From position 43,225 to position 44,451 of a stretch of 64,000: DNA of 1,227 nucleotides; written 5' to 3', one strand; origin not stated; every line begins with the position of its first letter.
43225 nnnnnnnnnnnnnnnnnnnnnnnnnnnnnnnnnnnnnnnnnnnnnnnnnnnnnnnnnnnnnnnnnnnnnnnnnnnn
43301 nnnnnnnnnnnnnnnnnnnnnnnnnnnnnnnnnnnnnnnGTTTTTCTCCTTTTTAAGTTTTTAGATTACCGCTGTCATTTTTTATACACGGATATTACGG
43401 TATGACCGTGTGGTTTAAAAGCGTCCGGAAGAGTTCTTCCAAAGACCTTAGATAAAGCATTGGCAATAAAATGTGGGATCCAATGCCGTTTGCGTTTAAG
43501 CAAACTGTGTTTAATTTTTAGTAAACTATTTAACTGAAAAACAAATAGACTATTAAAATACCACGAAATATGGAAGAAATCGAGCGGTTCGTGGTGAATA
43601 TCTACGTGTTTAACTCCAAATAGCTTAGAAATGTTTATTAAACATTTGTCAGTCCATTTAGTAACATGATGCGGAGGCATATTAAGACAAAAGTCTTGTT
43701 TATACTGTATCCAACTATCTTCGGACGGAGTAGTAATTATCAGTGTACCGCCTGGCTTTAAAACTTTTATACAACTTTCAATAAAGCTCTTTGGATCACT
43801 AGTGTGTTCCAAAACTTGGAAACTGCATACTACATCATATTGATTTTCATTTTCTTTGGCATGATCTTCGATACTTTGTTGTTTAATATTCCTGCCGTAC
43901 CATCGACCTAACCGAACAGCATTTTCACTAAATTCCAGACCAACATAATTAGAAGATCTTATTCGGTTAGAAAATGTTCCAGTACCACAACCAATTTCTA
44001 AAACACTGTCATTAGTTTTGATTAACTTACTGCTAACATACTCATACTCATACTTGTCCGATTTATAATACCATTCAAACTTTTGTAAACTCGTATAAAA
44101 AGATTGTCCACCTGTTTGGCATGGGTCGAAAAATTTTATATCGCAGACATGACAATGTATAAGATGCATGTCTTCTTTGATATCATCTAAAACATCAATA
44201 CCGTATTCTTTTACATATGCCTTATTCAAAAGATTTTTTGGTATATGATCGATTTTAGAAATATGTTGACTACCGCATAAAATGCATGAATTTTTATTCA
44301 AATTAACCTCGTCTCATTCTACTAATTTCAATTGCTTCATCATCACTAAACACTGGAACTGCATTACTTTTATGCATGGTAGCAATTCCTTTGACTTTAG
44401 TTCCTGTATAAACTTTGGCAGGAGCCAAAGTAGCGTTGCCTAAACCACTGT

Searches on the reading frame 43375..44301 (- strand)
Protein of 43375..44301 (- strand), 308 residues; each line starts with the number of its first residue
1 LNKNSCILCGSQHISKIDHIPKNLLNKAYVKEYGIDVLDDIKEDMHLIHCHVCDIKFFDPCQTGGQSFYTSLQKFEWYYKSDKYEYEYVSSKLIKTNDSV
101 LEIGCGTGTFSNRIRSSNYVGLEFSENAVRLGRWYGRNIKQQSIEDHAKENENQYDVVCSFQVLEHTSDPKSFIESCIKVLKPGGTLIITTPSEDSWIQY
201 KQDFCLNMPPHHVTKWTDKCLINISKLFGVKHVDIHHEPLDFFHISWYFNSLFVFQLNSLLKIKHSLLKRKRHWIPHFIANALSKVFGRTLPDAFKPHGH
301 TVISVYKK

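Call 15: search_protein_families(library=pfam, proteins=[window:43375-44301:-], max_evalue=0.001)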
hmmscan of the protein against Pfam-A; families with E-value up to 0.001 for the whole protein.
window:43375-44301:- (308 aa): 8 families
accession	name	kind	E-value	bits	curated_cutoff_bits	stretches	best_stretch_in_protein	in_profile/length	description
PF13489.12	Methyltransf_23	-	1.6e-20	73.9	27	1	94-218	20-147/164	Methyltransferase domain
PF08242.18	Methyltransf_12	-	1.9e-17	64.2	30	1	101-187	1-98/98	Methyltransferase domain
PF13847.12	Methyltransf_31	-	3.1e-17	63.1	27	1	95-199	2-119/145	Methyltransferase domain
PF08241.18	Methyltransf_11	-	5.1e-16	59.5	21.2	1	101-189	1-95/95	Methyltransferase domain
PF13649.12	Methyltransf_25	-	1.4e-12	48.5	27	1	100-185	1-97/97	Methyltransferase domain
PF07021.18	MetW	-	1.6e-06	28.3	21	1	91-197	8-115/193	Methionine biosynthesis protein MetW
PF02353.26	CMAS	-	1.4e-05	25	27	1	94-192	60-167/273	Mycolic acid cyclopropane synthetase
PF05219.18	DREV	-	0.00043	19.9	26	1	68-189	71-186/265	DREV methyltransferase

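Call 16: search_protein_families(library=phrogs, proteins=[window:43375-44301:-], max_evalue=0.001)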
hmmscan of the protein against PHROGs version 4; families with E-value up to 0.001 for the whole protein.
window:43375-44301:- (308 aa): 6 families
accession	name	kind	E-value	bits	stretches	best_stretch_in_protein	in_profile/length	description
phrog_22502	-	other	2.7e-13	51.3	1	67-288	39-265/276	methyltransferase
phrog_4752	-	other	5e-12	46.6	1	83-193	38-162/241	tRNA methyltransferase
phrog_9133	-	unknown function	5.7e-05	22.1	1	94-194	753-857/1259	-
phrog_23522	-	unknown function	0.00058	20.5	0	90-193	45-156/273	-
phrog_27380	-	other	0.00073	20.1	0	90-181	84-178/285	methyltransferase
phrog_6636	-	other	0.00079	19.9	0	95-203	31-122/177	methyltransferase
